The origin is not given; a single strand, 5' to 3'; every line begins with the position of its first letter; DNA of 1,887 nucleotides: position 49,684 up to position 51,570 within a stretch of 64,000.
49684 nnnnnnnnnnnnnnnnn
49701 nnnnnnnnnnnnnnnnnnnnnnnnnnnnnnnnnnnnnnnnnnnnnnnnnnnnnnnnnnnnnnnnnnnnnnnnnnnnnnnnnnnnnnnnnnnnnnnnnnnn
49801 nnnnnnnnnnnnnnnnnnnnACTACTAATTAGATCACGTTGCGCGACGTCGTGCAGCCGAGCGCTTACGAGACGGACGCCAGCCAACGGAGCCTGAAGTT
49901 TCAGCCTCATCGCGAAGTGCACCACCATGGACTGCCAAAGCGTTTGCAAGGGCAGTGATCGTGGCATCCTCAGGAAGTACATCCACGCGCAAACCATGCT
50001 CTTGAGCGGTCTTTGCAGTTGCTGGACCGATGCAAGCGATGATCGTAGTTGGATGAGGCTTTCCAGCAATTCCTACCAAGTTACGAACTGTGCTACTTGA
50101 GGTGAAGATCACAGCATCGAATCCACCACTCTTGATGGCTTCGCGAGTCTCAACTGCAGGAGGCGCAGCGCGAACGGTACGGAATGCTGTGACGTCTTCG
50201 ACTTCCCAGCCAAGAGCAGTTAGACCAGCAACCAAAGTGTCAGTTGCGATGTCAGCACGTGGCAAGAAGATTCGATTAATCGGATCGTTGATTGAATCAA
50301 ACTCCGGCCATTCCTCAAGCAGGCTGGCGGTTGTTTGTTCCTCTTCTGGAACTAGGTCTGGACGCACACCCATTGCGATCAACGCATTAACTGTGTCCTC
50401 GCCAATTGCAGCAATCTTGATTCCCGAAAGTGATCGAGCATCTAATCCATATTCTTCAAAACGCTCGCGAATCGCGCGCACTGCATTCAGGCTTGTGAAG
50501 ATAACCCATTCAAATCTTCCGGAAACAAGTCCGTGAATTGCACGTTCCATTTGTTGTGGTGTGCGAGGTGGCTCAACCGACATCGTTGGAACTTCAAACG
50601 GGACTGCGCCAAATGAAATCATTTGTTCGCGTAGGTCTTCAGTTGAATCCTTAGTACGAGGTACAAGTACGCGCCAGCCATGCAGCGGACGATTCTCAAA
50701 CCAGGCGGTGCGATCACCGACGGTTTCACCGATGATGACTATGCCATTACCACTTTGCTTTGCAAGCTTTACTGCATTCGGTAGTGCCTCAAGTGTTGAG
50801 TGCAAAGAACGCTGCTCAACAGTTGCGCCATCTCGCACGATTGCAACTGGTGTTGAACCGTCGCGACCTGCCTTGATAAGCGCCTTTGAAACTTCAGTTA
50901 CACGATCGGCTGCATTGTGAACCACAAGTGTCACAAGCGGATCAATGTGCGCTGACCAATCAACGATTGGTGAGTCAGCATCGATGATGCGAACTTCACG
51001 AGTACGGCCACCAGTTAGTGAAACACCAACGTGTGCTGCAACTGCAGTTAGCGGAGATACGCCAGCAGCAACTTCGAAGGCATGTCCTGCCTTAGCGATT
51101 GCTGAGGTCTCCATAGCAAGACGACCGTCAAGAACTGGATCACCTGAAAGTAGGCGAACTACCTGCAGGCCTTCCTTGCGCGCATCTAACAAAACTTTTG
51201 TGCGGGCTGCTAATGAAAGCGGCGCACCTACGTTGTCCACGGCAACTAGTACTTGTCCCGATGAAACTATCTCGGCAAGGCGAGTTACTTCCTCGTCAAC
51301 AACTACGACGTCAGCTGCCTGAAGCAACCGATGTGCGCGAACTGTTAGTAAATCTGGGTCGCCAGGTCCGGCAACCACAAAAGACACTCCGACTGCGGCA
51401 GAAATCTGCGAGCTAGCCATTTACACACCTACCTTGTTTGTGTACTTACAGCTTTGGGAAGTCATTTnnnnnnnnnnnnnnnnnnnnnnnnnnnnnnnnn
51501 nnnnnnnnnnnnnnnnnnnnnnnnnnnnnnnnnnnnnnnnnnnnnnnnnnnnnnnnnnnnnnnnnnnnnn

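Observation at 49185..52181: Heme-biosynthesis locus eroded to rex + cobA/hemD while heme-dependent machinery is retained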

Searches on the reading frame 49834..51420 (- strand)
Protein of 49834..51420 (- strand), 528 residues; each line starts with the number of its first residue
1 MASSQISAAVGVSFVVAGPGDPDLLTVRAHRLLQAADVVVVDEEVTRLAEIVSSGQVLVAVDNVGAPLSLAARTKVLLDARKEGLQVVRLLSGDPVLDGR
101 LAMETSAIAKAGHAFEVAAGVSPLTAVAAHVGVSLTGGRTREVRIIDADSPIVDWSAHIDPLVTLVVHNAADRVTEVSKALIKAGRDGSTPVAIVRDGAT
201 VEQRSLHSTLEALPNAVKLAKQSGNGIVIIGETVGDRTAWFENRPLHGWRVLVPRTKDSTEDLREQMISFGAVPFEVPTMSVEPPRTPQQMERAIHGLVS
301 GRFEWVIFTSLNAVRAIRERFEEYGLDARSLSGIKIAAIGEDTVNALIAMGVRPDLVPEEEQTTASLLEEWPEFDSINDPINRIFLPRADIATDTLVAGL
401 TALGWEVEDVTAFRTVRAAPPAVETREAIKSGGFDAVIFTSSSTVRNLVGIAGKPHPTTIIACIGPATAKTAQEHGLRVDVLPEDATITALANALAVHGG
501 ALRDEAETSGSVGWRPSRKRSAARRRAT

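Call 4: search_protein_families(library=pfam, proteins=[window:49834-51420:-])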
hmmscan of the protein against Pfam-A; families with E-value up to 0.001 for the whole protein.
window:49834-51420:- (528 aa): 2 families
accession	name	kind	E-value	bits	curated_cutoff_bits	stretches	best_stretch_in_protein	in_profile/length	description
PF02602.20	HEM4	-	7e-60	202.5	27.5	1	262-492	2-230/231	Uroporphyrinogen-III synthase HemD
PF00590.25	TP_methylase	-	1.9e-29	103.6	27.8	1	12-213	2-211/212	Tetrapyrrole (Corrin/Porphyrin) Methylases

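Call 5: search_protein_families(library=ncbifam, proteins=[window:49834-51420:-])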
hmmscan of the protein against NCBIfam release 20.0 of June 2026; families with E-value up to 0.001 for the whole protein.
window:49834-51420:- (528 aa): 33 families (the best 25 are shown)
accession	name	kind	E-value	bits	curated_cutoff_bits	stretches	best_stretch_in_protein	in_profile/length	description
NF004790.0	PRK06136.1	subfamily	5.7e-39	134.2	198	1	11-237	5-240/250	uroporphyrinogen-III C-methyltransferase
NF007922.1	PRK10637.1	equivalog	1.6e-38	132.8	400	1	11-234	218-449/450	siroheme synthase CysG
TIGR01469.1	cobA_cysG_Cterm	equivalog_domain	1.2e-36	126.6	185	1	12-235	3-235/238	uroporphyrinogen-III C-methyltransferase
NF004593.0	PRK05928.4-2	equivalog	5.3e-33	114.5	275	1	250-495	4-239/247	uroporphyrinogen-III synthase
TIGR01465.1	cobM_cbiF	equivalog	4.3e-30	104.8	259.65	1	12-237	1-230/247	precorrin-4 C(11)-methyltransferase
NF005524.0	PRK07168.1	equivalog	9.8e-27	93.6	603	1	12-332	5-330/474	uroporphyrin-III C-methyltransferase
NF004587.0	PRK05928.2-5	equivalog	1.7e-26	93.2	246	1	251-495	8-237/245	uroporphyrinogen-III synthase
NF012017.0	PRK15473.1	equivalog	1.2e-20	73.9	408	1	11-237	9-239/257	cobalt-precorrin-4 methyltransferase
NF004583.0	PRK05928.1-5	equivalog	1e-17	64.5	432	1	246-494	4-244/250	uroporphyrinogen-III synthase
NF004584.0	PRK05928.2-1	equivalog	4e-13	49.4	233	1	288-453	44-209/269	uroporphyrinogen-III synthase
NF005568.0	PRK07239.1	equivalog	5.8e-13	48.5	273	2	246-358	141-259/381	uroporphyrinogen-III synthase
NF004586.0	PRK05928.2-4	equivalog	1.5e-12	47.5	401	1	302-493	49-232/240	uroporphyrinogen-III synthase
NF004592.0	PRK05928.4-1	equivalog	2.2e-12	47.1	332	1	297-494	42-231/237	uroporphyrinogen-III synthase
TIGR01467.1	cobI_cbiL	equivalog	9.5e-12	44.8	163.25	2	15-42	6-33/230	precorrin-2 C(20)-methyltransferase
NF004594.0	PRK05928.4-3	equivalog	6.9e-10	38.7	365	1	299-488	43-222/237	uroporphyrinogen-III synthase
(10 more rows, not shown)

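Call 9: find_encoding_contigs(protein=window:49834-51420:-, flank=10000, max_places=6)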
Protein window:49834-51420:- (528 aa): 23 contigs read that carry it; 6 places shown.
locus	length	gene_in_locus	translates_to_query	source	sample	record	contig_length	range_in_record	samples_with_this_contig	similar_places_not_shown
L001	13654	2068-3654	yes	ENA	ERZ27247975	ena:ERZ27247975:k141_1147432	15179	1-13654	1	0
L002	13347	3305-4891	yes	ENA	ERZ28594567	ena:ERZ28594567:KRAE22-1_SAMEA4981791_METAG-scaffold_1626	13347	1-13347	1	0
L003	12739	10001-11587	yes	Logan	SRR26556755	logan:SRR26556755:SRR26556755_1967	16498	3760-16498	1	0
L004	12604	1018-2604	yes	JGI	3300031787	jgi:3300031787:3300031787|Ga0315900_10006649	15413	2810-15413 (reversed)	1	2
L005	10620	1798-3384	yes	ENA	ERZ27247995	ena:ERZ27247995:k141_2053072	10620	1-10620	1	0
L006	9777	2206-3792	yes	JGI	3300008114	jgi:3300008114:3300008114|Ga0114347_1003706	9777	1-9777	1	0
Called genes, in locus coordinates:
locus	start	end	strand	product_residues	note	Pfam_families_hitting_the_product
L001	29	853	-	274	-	PF00702:Hydrolase, PF12710:HAD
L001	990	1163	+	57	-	PF05768:Glrx-like (weak)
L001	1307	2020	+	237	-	PF06971:Put_DNA-bind_N, PF02629:CoA_binding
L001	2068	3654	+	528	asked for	PF00590:TP_methylase, PF02602:HEM4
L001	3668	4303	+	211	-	PF00300:His_Phos_1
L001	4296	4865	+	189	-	PF00578:AhpC-TSA, PF08534:Redoxin, PF00085:Thioredoxin (weak), PF13098:Thioredoxin_2 (weak), PF13905:Thioredoxin_8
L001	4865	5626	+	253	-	PF02683:DsbD_TM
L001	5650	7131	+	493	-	PF05140:ResB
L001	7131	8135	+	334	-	PF01578:Cytochrom_C_asm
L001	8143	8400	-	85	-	PF13396:PLDc_N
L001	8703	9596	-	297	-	PF01040:UbiA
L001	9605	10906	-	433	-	PF00501:AMP-binding, PF13193:AMP-binding_C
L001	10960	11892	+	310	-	PF00378:ECH_1, PF16113:ECH_2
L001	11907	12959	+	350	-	PF18374:Enolase_like_N, PF13378:MR_MLE_C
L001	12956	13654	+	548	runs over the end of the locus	PF02776:TPP_enzyme_N, PF16582:TPP_enzyme_M_2 (faint), PF02775:TPP_enzyme_C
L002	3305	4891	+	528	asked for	PF00590:TP_methylase, PF02602:HEM4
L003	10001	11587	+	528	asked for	PF00590:TP_methylase, PF02602:HEM4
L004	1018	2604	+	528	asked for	PF00590:TP_methylase, PF02602:HEM4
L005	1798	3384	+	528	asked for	PF00590:TP_methylase, PF02602:HEM4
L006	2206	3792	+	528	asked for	PF00590:TP_methylase, PF02602:HEM4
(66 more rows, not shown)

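Call 12: find_homologous_proteins(query=window:49834-51420:-, max_evalue=1e-10)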
Query window:49834-51420:- (528 aa): 8000 proteins with E <= 1e-10 among 8000 candidates; the best 120 are listed.
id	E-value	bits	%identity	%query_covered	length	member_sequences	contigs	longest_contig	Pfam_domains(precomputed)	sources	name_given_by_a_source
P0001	0.0e+0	1097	96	100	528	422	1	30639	PF00590.26,PF02602.21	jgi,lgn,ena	jgi:uroporphyrinogen III methyltransferase/synthase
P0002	0.0e+0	1094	96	100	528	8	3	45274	PF00590.26,PF02602.21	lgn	-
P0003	0.0e+0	1092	96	100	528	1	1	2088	PF00590.26,PF02602.21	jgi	-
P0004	0.0e+0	1079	97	98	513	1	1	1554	PF00590.26,PF02602.21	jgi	jgi:uroporphyrinogen III methyltransferase / synthase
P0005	0.0e+0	1044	90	98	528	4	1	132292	PF00590.26,PF02602.21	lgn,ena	-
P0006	0.0e+0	1020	88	98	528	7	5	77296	PF00590.26,PF02602.21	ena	-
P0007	5.8e-294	993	89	98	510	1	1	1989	PF00590.26,PF02602.21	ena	-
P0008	2.1e-292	988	86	97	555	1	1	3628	PF00590.26,PF02602.21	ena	-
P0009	2.4e-283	958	81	97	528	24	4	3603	PF00590.26,PF02602.21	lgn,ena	-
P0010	2.0e-278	942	81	97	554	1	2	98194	PF00590.26,PF02602.21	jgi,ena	jgi:uroporphyrinogen III methyltransferase/synthase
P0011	2.7e-278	942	80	98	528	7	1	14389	PF00590.26,PF02602.21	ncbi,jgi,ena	-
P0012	4.6e-278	941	81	97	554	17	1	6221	PF00590.26,PF02602.21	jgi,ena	jgi:uroporphyrinogen III methyltransferase/synthase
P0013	1.0e-277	940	81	97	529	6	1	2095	PF00590.26,PF02602.21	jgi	jgi:uroporphyrinogen III methyltransferase/synthase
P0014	1.3e-277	939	80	97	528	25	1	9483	PF00590.26,PF02602.21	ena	-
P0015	8.6e-277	937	81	97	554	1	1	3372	PF00590.26,PF02602.21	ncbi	-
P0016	4.4e-276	934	81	97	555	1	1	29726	PF00590.26,PF02602.21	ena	-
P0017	6.3e-275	931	81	97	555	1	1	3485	PF00590.26,PF02602.21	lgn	-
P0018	6.7e-275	931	81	97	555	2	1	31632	PF00590.26,PF02602.21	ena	-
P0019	7.9e-275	930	82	100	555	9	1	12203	PF00590.26,PF02602.21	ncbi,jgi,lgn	-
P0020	1.3e-274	930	81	97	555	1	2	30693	PF00590.26,PF02602.21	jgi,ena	jgi:uroporphyrinogen III methyltransferase / synthase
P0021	1.7e-274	929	81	97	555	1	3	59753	PF00590.26,PF02602.21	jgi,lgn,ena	jgi:uroporphyrinogen III methyltransferase/synthase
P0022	2.2e-274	929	80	97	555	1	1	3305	PF00590.26,PF02602.21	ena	-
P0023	6.0e-274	927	80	97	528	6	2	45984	PF00590.26,PF02602.21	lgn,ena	-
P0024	4.8e-272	921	80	97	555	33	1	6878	PF00590.26,PF02602.21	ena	-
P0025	2.8e-267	905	79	97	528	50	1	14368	PF00590.26,PF02602.21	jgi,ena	-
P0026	6.1e-267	904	79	100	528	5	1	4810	PF00590.26,PF02602.21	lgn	-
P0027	1.7e-266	903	76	97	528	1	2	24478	PF00590.26,PF02602.21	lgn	-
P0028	3.2e-266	902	80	97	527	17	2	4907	PF00590.26,PF02602.21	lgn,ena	-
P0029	6.2e-266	901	79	97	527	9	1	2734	PF00590.26,PF02602.21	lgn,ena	-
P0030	6.8e-263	891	76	97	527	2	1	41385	PF00590.26,PF02602.21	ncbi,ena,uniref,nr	ncbi:MAG: bifunctional uroporphyrinogen-III C-methyltransferase/uroporphyrinogen-III synthase [Actin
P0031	1.3e-262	890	79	95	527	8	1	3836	PF00590.26,PF02602.21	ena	-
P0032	1.6e-261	886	75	97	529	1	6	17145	PF00590.26,PF02602.21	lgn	-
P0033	1.0e-260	884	77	97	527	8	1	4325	PF00590.26,PF02602.21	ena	-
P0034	1.3e-260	883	94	83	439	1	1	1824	PF00590.26,PF02602.21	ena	-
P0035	6.6e-260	881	74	97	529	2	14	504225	PF00590.26,PF02602.21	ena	-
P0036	3.6e-259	879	76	100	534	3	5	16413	PF00590.26,PF02602.21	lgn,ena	-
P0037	1.4e-258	877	78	95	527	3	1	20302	PF00590.26,PF02602.21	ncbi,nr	ncbi:MAG: uroporphyrinogen-III synthase [Actinomycetales bacterium]|nr:uroporphyrinogen-III synthase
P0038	1.1e-243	828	72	96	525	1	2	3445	PF00590.26,PF02602.21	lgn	-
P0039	6.9e-243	825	73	98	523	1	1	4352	PF00590.26,PF02602.21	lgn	-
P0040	1.5e-240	817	72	97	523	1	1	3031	PF00590.26,PF02602.21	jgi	jgi:uroporphyrinogen III methyltransferase/synthase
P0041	1.6e-239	814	71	97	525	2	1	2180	PF00590.26,PF02602.21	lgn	-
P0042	2.3e-239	813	73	96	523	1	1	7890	PF00590.26,PF02602.21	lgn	-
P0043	1.1e-231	788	70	97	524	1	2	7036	PF00590.26,PF02602.21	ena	-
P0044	1.1e-224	765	98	70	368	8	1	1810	PF00590.26,PF02602.21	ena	-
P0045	1.2e-214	732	93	65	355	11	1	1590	PF02602.21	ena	-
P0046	2.6e-213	727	66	98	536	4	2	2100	PF00590.26,PF02602.21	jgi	jgi:uroporphyrinogen III methyltransferase/synthase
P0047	1.3e-212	725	65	98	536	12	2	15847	PF00590.26,PF02602.21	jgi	jgi:uroporphyrinogen III methyltransferase/synthase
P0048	5.0e-212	723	65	98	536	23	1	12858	PF00590.26,PF02602.21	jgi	jgi:uroporphyrinogen III methyltransferase/synthase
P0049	6.4e-211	720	66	98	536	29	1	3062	PF00590.26,PF02602.21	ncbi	-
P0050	8.3e-211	719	66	98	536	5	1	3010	PF00590.26,PF02602.21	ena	-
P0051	9.2e-211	719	65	98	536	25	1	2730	PF00590.26,PF02602.21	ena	-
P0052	1.3e-209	715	65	98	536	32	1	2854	PF00590.26,PF02602.21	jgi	-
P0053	2.3e-209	714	64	98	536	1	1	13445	PF00590.26,PF02602.21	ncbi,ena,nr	ncbi:MAG TPA: bifunctional uroporphyrinogen-III C-methyltransferase/uroporphyrinogen-III synthase [C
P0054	4.9e-209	713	63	98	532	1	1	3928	PF00590.26,PF02602.21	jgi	jgi:uroporphyrinogen III methyltransferase/synthase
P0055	1.4e-208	712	65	98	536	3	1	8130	PF00590.26,PF02602.21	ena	-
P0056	2.4e-208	711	64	98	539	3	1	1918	PF00590.26,PF02602.21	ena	-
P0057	3.4e-208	711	63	100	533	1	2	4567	PF00590.26,PF02602.21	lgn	-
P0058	4.5e-208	710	65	98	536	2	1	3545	PF00590.26,PF02602.21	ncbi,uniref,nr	ncbi:unannotated protein [freshwater metagenome]|uniref:Unannotated protein n=1 Tax=freshwater metag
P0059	5.7e-208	710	64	98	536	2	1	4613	PF00590.26,PF02602.21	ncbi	-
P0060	2.7e-207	708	65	98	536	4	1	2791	PF00590.26,PF02602.21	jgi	jgi:uroporphyrinogen III methyltransferase/synthase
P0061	1.2e-206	705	65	98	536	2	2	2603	PF00590.26,PF02602.21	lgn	-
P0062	3.0e-206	704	64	98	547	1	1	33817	PF00590.26,PF02602.21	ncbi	-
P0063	1.2e-205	702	63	98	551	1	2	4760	PF00590.26,PF02602.21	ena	-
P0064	1.5e-205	702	64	98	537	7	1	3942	PF00590.26,PF02602.21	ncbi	-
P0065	1.7e-205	702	64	98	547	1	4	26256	PF00590.26,PF02602.21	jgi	jgi:uroporphyrinogen III methyltransferase/synthase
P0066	1.7e-205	702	64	98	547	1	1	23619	PF00590.26,PF02602.21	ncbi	ncbi:MAG TPA: uroporphyrinogen-III synthase [Candidatus Nanopelagicales bacterium]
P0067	2.0e-205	701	64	98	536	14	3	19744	PF00590.26,PF02602.21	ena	-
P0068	2.7e-205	701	64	98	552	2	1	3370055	PF00590.26,PF02602.21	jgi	jgi:uroporphyrinogen III methyltransferase/synthase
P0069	6.4e-205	700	63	95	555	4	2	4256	PF00590.26,PF02602.21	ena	-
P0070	7.7e-205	699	64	98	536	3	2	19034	PF00590.26,PF02602.21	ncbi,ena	-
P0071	1.4e-204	699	64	97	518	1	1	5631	PF00590.26,PF02602.21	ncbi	ncbi:MAG: bifunctional uroporphyrinogen-III C-methyltransferase/uroporphyrinogen-III synthase [Candi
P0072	2.6e-204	698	63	100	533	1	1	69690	PF00590.26,PF02602.21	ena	-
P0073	3.6e-204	697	65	98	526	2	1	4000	PF00590.26,PF02602.21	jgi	jgi:uroporphyrinogen III methyltransferase/synthase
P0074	9.7e-204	696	63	98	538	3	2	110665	PF00590.26,PF02602.21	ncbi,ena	-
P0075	1.1e-203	696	62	98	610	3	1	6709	PF00590.26,PF02602.21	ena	-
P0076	1.2e-203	695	62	98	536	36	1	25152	PF00590.26,PF02602.21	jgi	-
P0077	2.7e-203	694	63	95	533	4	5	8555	PF00590.26,PF02602.21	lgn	-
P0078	3.7e-203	694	62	100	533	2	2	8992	PF00590.26,PF02602.21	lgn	-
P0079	5.2e-203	693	61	100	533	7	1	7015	PF00590.26,PF02602.21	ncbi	-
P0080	1.1e-202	692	63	98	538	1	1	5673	PF00590.26,PF02602.21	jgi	-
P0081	4.9e-202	690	61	100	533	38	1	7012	PF00590.26,PF02602.21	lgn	-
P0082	7.0e-202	690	61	98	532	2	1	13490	PF00590.26,PF02602.21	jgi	jgi:uroporphyrinogen III methyltransferase/synthase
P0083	7.6e-202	690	62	95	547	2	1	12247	PF00590.26,PF02602.21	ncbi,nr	ncbi:MAG TPA: uroporphyrinogen-III synthase [Candidatus Nanopelagicales bacterium]|nr:uroporphyrinog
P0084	1.1e-201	689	63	98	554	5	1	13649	PF00590.26,PF02602.21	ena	-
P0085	1.7e-201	688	97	61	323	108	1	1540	PF02602.21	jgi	jgi:uroporphyrinogen III methyltransferase/synthase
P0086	1.9e-201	688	63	98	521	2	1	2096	PF00590.26,PF02602.21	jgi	jgi:uroporphyrinogen III methyltransferase/synthase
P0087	6.1e-201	687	61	100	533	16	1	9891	PF00590.26,PF02602.21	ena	-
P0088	9.9e-201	686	62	98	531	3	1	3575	PF00590.26,PF02602.21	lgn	-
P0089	1.1e-200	686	63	98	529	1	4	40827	PF00590.26,PF02602.21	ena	-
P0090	1.2e-200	686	61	95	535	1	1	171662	PF00590.26,PF02602.21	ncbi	ncbi:MAG: bifunctional uroporphyrinogen-III C-methyltransferase/uroporphyrinogen-III synthase [Candi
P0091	2.0e-200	685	60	95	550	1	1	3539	PF00590.26,PF02602.21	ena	-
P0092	2.1e-200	685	62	100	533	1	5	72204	PF00590.26,PF02602.21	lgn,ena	-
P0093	5.9e-200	683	62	96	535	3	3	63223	PF00590.26,PF02602.21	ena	-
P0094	7.0e-200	683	62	100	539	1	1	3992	PF00590.26,PF02602.21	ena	-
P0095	1.1e-199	682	60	96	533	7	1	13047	PF00590.26,PF02602.21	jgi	-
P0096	4.7e-199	680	61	98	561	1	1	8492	PF00590.26,PF02602.21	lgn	-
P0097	1.7e-198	679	63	95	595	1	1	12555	PF00590.26,PF02602.21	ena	-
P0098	2.0e-198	678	62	98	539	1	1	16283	PF00590.26,PF02602.21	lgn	-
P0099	2.3e-198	678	61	96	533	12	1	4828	PF00590.26,PF02602.21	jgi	-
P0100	3.1e-198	678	61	100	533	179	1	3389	PF00590.26,PF02602.21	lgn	-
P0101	4.0e-198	677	61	98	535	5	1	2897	PF00590.26,PF02602.21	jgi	-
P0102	4.7e-198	677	62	98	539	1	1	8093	PF00590.26,PF02602.21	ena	-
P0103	4.7e-198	677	62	98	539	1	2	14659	PF00590.26,PF02602.21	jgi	-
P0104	4.9e-198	677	62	98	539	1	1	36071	PF00590.26,PF02602.21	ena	-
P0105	5.8e-198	677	62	98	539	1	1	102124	PF00590.26,PF02602.21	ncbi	-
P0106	5.9e-198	677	61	97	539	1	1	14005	PF00590.26,PF02602.21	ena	-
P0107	6.3e-198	677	62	95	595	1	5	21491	PF00590.26,PF02602.21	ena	-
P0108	9.0e-198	676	60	98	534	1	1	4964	PF00590.26,PF02602.21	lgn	-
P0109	9.3e-198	676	61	99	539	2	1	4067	PF00590.26,PF02602.21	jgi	-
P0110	1.1e-197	676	62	96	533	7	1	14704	PF00590.26,PF02602.21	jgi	-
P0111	2.0e-197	675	61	96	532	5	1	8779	PF00590.26,PF02602.21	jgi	jgi:uroporphyrinogen III methyltransferase / synthase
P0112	2.4e-197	675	60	98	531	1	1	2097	PF00590.26,PF02602.21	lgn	-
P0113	3.8e-197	674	61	96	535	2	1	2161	PF00590.26,PF02602.21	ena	-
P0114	9.4e-197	673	62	95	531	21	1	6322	PF00590.26,PF02602.21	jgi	jgi:uroporphyrinogen III methyltransferase / synthase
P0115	1.0e-196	673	62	99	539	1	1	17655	PF00590.26,PF02602.21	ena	-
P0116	1.1e-196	673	60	98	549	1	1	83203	PF00590.26,PF02602.21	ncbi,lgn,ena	-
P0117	2.0e-196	672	62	98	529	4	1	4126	PF00590.26,PF02602.21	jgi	jgi:uroporphyrinogen III methyltransferase/synthase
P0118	2.2e-196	672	60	95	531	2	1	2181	PF00590.26,PF02602.21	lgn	-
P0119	3.9e-196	671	58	97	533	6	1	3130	PF00590.26,PF02602.21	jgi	-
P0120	5.3e-196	670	62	96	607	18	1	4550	PF00590.26,PF07382.17,PF02602.21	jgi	-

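Call 18: find_related_loci(query=A1, collection=genome_contigs, flank=10000)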
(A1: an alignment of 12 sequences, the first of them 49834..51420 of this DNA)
Query A1 (528 aa) in genome_contigs; peptide patterns used: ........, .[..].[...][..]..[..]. (x = any residue, [..] = any of these).
600 stretches matched a pattern (row limit reached: there are more); 596 encode a relative of the query (tblastn E <= 1e-3); the best 80 are kept; 80 distinct loci.
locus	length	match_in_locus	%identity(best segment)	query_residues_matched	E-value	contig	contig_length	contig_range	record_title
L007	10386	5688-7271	99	1-528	0e+0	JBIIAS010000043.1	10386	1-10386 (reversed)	MAG: Candidatus Nanopelagicales bacterium isolate ME2000-06-06pf_3300042549_group1_bin177 Rohwer_bin373_scaffold_4984_c1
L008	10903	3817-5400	98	1-528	0e+0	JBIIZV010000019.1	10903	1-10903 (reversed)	MAG: Candidatus Nanopelagicales bacterium isolate ME2006-06-22D9_3300042569_group2_bin70 Rohwer_bin378_scaffold_4665_c1,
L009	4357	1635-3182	94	1-516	0e+0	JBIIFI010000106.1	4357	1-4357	MAG: Candidatus Nanopelagicales bacterium isolate ME2001-05-21pf_3300042465_group1_bin157 Rohwer_bin374_scaffold_22268_c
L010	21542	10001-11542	81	1-514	0e+0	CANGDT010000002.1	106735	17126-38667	MAG: Actinobacteria bacterium isolate Jr-25may17-92 genome assembly, contig: Jr-25may17-C118, whole genome shotgun seque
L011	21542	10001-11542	78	1-514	0e+0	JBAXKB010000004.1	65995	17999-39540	MAG: Actinomycetes bacterium isolate ELA390 MAG390_4, whole genome shotgun sequence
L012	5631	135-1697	64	12-528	0e+0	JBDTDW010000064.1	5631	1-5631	MAG: Candidatus Nanopelagicales bacterium isolate cluster2_bin.189 k127_805544, whole genome shotgun sequence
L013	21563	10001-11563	66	12-528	0e+0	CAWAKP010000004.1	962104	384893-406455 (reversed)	MAG: uncultured Actinomycetota bacterium isolate MFD02134.bin.1.261 genome assembly, contig: contig_21809, whole genome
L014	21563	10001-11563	62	12-528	0e+0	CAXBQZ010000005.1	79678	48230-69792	MAG TPA_asm: uncultured bacterium isolate SRR1793862_binner23_Refined_12 genome assembly, contig: ERZ2944670.8, whole ge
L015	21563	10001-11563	62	12-528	0e+0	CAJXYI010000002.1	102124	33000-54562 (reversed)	MAG TPA_asm: uncultured Actinomycetales bacterium isolate SRR4030058_bin.64_MetaBAT_v2.12.1_MAG genome assembly, contig:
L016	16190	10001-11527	61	12-517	0e+0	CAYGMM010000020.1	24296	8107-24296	MAG TPA_asm: uncultured Actinomyces sp. isolate ERP116193_co2_117 genome assembly, contig: NODE_5124_length_24296_cov_5.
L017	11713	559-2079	61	12-514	0e+0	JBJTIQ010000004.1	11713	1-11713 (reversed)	MAG: Actinomycetota bacterium isolate samp_4312_semibin_220 samp_4312_17535, whole genome shotgun sequence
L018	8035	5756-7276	59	12-514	0e+0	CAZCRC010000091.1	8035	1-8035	MAG TPA_asm: uncultured Actinomycetes bacterium isolate binchicken_co105_245 genome assembly, contig: NODE_11853_length_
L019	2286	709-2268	58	12-528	0e+0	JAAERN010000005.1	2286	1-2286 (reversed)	MAG: Planctomycetota bacterium isolate Nau_6 NauG_CONTIG39245, whole genome shotgun sequence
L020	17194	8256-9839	95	1-528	0e+0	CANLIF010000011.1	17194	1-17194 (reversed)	MAG: Actinobacteria bacterium isolate TE-Jun18-233 genome assembly, contig: TE-Jun18-C4138, whole genome shotgun sequenc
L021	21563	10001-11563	60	12-528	0e+0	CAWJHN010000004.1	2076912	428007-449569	MAG: uncultured Actinomycetes bacterium isolate MFD04716.bin.2.189 genome assembly, contig: contig_4400, whole genome sh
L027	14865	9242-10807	58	12-528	0e+0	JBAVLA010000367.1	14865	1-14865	MAG: Candidatus Nanopelagicales bacterium isolate MFD03980_ilm_asm_bin1 k127_113088, whole genome shotgun sequence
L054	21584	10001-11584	53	9-526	2e-166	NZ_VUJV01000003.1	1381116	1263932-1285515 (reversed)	Nocardioides humilatus strain BN130099 contig_3, whole genome shotgun sequence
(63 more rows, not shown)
